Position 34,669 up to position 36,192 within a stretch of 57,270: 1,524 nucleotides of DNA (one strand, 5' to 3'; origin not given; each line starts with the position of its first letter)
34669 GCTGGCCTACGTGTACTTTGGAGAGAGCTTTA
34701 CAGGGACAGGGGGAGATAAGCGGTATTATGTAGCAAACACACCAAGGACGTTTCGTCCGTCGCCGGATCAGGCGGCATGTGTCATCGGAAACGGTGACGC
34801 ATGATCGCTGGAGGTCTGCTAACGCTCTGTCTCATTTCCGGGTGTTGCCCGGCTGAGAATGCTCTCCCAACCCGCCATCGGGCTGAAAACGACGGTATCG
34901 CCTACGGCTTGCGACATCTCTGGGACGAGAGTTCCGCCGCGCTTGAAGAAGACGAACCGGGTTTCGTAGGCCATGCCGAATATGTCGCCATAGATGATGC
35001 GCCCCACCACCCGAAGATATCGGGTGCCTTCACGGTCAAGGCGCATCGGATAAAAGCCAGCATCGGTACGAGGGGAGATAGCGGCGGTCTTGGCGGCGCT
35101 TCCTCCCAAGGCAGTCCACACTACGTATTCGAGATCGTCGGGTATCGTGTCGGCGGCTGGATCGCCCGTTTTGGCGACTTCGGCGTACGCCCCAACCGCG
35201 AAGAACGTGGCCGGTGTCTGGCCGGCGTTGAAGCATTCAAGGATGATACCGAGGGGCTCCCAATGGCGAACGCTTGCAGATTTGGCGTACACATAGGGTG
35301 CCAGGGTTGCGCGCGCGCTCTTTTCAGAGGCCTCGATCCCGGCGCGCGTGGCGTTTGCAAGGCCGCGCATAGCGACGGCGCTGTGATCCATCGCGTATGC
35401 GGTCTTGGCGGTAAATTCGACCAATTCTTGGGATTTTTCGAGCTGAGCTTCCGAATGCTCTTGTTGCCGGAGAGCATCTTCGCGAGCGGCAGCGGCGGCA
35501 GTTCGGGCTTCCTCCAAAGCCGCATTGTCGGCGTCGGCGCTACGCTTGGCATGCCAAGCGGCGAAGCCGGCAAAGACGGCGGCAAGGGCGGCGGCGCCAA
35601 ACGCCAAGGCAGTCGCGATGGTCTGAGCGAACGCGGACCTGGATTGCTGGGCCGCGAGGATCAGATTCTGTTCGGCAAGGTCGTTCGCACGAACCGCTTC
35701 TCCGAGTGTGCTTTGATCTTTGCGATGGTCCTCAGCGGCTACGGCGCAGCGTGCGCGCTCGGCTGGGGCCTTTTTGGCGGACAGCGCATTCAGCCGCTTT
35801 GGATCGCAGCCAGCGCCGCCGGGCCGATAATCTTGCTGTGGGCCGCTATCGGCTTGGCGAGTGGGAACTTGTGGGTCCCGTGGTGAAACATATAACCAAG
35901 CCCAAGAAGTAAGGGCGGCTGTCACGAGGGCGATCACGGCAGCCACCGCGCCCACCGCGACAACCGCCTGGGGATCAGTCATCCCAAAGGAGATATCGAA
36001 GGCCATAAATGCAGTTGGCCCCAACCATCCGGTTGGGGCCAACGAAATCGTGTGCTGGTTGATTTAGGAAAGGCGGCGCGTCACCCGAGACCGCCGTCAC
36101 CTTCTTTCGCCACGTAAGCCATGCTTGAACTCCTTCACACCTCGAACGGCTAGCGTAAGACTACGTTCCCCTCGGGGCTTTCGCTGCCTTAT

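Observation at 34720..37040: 2.3-kb cassette bounded by perfect 20-bp inverted repeats: regulator, long leader and an unassignable two-TM protein, but no recombinase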

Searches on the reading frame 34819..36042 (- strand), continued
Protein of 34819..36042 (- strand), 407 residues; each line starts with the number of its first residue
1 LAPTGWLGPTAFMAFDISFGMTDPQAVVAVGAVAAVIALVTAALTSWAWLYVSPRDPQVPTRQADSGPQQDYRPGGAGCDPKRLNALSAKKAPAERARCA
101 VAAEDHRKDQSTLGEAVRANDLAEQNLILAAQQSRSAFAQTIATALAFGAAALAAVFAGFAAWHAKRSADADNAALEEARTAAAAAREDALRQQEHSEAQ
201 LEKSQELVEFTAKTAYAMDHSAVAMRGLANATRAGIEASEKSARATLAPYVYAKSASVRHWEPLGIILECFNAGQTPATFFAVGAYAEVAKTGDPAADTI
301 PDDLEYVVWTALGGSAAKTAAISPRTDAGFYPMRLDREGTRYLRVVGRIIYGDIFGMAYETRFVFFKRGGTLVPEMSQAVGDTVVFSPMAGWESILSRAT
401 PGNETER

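Call 98: find_encoding_contigs(protein=P0011, flank=5000, max_places=3)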
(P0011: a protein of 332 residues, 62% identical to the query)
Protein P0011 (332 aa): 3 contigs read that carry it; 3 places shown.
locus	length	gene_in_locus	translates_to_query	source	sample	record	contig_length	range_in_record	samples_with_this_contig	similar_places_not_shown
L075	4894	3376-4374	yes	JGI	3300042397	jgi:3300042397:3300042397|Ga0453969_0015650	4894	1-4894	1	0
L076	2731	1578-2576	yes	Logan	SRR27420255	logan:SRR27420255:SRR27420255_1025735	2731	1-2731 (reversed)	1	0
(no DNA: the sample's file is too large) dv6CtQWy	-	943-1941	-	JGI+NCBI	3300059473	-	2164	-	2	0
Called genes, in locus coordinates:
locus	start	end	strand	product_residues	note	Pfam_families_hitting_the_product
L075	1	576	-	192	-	?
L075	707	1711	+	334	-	PF12974:Phosphonate-bd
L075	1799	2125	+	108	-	-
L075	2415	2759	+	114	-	-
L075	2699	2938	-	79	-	-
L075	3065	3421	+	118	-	PF20075:DUF6471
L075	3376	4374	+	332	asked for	-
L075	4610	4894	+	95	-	?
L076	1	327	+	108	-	?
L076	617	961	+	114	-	-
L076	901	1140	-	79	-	-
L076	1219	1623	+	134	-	PF20075:DUF6471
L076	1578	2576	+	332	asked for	-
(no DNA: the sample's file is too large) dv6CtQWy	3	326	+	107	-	?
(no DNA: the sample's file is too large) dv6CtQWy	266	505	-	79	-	-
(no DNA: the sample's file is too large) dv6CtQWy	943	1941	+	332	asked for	-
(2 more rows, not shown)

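Call 99: find_encoding_contigs(protein=P0004, flank=5000, max_places=3)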
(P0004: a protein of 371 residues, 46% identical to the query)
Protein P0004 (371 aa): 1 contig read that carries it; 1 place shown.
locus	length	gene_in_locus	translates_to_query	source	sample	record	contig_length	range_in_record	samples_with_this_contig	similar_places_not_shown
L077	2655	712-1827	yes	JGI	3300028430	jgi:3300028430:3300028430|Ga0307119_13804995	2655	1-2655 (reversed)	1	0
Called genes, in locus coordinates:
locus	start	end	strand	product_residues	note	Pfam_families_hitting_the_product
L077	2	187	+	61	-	?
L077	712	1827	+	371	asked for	-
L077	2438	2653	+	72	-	?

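Call 101: fold_search(model_id=the predicted structure, library=viral)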
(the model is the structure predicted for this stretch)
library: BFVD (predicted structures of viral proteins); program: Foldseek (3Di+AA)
matches with E <= 10: 468; with E <= 0.001: 3
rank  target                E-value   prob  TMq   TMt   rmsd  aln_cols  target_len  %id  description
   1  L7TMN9                8.2e-06  1.00  0.29  0.38   8.9       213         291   13  Transmembrane protein [Rhizobium phage RHEph01]
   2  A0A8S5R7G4            9.0e-05  1.00  0.27  0.39   6.6       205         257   10  Uncharacterized protein [virus sp. ctah610]
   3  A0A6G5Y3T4            9.8e-04  1.00  0.26  0.37   7.5       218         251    9  (no name in the UniProt tables at hand)
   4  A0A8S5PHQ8            1.3e-03  1.00  0.20  0.30   8.6       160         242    9  Uncharacterized protein [Siphoviridae sp. ctUGQ45]
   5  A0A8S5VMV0            2.0e-03  1.00  0.18  0.42   6.2       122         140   11  (no name in the UniProt tables at hand)
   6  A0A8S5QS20            2.0e-03  0.96  0.16  0.22  11.9       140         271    8  Tencon, FN3-like domain, alternative scaffold.71A [Myoviridae sp. ctgXL3]
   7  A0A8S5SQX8            2.1e-03  0.75  0.14  0.22  17.4       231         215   10  Uncharacterized protein [Podoviridae sp. ctXBg1]
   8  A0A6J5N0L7            4.6e-03  0.99  0.18  0.39   6.1       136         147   12  Uncharacterized protein [uncultured Caudovirales phage]
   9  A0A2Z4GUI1            4.6e-03  0.99  0.20  0.38  10.8       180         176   13  (no name in the UniProt tables at hand)
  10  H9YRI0                5.5e-03  0.87  0.15  0.28   9.7       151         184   10  (no name in the UniProt tables at hand)
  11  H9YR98                1.0e-02  0.90  0.18  0.31   9.3       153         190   13  (no name in the UniProt tables at hand)
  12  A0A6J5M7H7            1.1e-02  0.66  0.16  0.17  73.7       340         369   13  Uncharacterized protein [uncultured Caudovirales phage]
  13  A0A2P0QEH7            1.2e-02  0.77  0.17  0.20  18.6       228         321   13  Uncharacterized protein [Haloarcula hispanica pleomorphic virus 4]
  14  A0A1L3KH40            1.3e-02  0.51  0.15  0.23  14.3       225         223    8  (no name in the UniProt tables at hand)
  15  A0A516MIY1            1.6e-02  0.99  0.18  0.19   6.0       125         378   10  (no name in the UniProt tables at hand)
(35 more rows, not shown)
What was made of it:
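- The best viral fold match is an uncharacterised transmembrane protein of a Rhizobium phage (call 101).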

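Call 115: find_related_loci(query=A1, collection=metagenome_contigs, flank=6000)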
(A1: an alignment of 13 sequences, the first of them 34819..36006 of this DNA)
Query A1 (395 aa) in metagenome_contigs; peptide patterns used: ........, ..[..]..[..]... (x = any residue, [..] = any of these).
115 stretches matched a pattern; 4 encode a relative of the query (tblastn E <= 1e-3); 4 distinct loci.
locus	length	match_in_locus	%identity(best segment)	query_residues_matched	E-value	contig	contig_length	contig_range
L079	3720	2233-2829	61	8-194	5e-60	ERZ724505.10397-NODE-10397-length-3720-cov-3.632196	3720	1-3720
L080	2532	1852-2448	61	8-194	5e-60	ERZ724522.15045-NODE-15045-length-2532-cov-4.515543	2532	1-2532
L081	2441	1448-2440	39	5-348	4e-52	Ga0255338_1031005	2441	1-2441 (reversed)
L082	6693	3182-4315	34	5-382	6e-43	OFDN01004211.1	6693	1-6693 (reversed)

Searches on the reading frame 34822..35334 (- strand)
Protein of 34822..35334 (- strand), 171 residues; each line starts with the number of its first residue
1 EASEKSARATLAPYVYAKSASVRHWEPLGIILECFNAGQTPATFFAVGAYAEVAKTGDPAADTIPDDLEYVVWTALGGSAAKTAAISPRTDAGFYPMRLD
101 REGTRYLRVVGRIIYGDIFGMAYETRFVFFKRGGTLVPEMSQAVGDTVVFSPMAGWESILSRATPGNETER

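Call 96: predict_structure(alignment_id=A3)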
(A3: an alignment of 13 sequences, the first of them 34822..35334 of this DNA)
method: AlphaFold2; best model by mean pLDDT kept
length: 171 residues; sequences in the alignment: 13
mean_pLDDT: 54.1   pTM: 0.51
mean pLDDT of the five models: 54.1, 51.8, 51.3, 48.0, 47.0
residues with pLDDT >= 90: 0; 70-90: 36; 50-70: 52; < 50: 83
segments of 3 or more residues with pLDDT < 50: 1-27, 77-100, 135-154, 161-171
pLDDT, mean of each block of 10 residues (from residue 1): 38 38 41 63 74 61 61 52 44 41 68 81 78 51 43 51 40 30
secondary structure, 60 per line:
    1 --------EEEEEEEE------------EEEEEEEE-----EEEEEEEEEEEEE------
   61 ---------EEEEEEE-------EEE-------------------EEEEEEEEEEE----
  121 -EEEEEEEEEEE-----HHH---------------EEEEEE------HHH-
elements in order: E9-16 E29-36 E42-54 E70-76 E84-86 E106-116 E122-132 E156-161
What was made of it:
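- Tried and rejected: The model was poor (pLDDT 54) and was not used (call 96).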
